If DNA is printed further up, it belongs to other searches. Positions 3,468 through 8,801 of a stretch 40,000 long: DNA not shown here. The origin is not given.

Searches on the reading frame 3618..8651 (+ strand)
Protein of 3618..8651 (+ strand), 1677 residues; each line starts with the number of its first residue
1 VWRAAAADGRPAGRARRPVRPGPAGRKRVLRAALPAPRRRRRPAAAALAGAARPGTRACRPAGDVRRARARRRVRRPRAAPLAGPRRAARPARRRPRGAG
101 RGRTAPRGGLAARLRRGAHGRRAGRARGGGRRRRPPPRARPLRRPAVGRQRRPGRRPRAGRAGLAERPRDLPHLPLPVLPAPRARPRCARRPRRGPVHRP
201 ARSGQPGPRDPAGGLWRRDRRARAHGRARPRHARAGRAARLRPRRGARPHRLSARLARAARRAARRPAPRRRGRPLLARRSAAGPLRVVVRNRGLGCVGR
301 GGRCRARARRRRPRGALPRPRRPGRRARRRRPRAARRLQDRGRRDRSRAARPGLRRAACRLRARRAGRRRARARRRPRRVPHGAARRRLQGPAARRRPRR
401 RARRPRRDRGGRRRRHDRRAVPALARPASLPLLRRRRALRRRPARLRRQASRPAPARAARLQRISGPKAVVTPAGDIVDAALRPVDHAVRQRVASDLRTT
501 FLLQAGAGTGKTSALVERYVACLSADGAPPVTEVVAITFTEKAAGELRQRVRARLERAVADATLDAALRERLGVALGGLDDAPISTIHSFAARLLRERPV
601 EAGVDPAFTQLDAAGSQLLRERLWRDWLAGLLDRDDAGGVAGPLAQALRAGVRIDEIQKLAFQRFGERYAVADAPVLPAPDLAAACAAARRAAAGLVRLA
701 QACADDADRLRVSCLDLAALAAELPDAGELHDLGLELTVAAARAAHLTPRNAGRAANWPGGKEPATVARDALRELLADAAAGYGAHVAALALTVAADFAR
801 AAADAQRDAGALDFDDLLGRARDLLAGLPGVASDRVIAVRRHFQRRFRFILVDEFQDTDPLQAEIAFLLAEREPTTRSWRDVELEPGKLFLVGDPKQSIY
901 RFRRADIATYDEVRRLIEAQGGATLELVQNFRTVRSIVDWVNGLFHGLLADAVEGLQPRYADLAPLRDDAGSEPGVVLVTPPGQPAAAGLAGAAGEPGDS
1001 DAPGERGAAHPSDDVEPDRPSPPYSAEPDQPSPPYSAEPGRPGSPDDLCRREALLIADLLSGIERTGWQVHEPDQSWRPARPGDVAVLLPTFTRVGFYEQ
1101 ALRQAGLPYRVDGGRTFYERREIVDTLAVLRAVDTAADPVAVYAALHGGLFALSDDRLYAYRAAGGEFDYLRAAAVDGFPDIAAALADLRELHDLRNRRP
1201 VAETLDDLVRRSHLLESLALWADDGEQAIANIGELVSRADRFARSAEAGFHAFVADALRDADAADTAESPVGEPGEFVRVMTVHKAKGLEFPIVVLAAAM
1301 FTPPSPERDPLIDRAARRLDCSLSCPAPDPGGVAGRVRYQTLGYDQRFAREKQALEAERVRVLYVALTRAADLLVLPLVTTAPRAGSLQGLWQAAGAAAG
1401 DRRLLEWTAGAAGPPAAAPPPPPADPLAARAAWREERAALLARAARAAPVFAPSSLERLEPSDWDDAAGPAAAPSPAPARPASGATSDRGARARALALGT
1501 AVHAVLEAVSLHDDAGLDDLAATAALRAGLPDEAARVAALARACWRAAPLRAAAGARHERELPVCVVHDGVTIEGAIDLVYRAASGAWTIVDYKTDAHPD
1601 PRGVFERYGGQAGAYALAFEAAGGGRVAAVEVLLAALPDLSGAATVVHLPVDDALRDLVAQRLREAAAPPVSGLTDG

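Call 70: search_protein_families(library=pfam, proteins=[window:3618-8651:+], max_evalue=0.001)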
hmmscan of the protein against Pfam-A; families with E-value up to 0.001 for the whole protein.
window:3618-8651:+ (1677 aa): 5 families
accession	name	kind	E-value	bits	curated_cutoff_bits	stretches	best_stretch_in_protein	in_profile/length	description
PF00580.27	UvrD-helicase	-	3.2e-48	165.2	23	1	490-914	6-267/271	UvrD/REP helicase N-terminal domain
PF13361.12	UvrD_C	-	1.4e-17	64.6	25.6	1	1177-1376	211-345/350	UvrD-like helicase C-terminal domain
PF12705.13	PDDEXK_1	-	1.1e-14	55.4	22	1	1493-1667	33-221/247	PD-(D/E)XK nuclease superfamily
PF13245.12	AAA_19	-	1.3e-13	51.7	25.1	1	498-903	11-134/134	AAA domain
PF13538.12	UvrD_C_2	-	3.8e-11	43.1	27.4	1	1277-1304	1-28/52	UvrD-like helicase C-terminal domain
